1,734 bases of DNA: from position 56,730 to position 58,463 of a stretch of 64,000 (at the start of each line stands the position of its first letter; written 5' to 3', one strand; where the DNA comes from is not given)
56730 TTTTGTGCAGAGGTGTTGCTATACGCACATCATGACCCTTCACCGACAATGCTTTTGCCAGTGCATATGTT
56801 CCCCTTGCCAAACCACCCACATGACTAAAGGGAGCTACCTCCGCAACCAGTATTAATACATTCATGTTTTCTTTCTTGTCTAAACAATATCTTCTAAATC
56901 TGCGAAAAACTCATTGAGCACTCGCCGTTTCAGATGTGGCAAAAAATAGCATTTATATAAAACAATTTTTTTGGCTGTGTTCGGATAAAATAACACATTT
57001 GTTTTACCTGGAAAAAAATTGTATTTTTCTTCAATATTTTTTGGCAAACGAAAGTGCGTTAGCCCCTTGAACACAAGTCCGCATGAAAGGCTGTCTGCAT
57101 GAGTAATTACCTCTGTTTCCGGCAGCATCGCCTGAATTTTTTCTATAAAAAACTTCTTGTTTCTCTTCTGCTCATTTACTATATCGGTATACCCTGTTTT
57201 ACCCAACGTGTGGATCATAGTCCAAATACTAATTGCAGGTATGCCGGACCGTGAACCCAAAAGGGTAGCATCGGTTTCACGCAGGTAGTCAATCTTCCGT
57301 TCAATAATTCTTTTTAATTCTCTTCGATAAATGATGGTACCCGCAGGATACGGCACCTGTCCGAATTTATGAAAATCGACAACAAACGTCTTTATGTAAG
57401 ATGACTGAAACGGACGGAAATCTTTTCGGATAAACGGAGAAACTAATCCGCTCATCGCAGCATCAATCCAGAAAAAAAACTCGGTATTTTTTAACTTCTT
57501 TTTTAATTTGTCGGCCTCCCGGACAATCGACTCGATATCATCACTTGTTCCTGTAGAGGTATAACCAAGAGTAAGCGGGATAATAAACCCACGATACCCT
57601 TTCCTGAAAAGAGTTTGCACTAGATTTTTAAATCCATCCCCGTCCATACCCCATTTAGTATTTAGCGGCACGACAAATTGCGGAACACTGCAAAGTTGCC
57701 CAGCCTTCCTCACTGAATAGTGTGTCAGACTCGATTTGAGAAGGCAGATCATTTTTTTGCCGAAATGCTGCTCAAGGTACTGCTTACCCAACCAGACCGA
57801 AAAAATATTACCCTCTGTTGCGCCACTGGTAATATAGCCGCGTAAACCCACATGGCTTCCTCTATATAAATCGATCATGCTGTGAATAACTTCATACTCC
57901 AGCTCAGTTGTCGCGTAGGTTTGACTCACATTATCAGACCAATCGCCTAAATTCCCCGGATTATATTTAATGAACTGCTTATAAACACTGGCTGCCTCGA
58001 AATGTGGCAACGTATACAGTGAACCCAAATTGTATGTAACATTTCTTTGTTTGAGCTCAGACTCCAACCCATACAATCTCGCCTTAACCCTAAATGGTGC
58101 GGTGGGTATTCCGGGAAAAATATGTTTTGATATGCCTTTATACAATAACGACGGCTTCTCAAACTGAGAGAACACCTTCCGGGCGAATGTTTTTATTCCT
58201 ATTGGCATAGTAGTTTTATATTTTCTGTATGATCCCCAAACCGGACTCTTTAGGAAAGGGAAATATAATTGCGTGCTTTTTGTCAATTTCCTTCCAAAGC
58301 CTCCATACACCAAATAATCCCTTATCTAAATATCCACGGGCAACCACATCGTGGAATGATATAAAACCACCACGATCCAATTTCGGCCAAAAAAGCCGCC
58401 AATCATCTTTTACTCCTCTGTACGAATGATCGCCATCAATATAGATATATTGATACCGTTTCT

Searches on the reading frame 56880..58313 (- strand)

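Call 76: search_protein_families(library=pfam, proteins=[window:56880-58313:-], max_evalue=0.00001)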
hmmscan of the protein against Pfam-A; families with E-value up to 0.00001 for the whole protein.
window:56880-58313:- (477 aa): 1 family
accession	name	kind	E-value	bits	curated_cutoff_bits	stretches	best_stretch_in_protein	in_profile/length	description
PF00282.25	Pyridoxal_deC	-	2.1e-19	70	27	1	135-404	77-363/375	Pyridoxal-dependent decarboxylase conserved domain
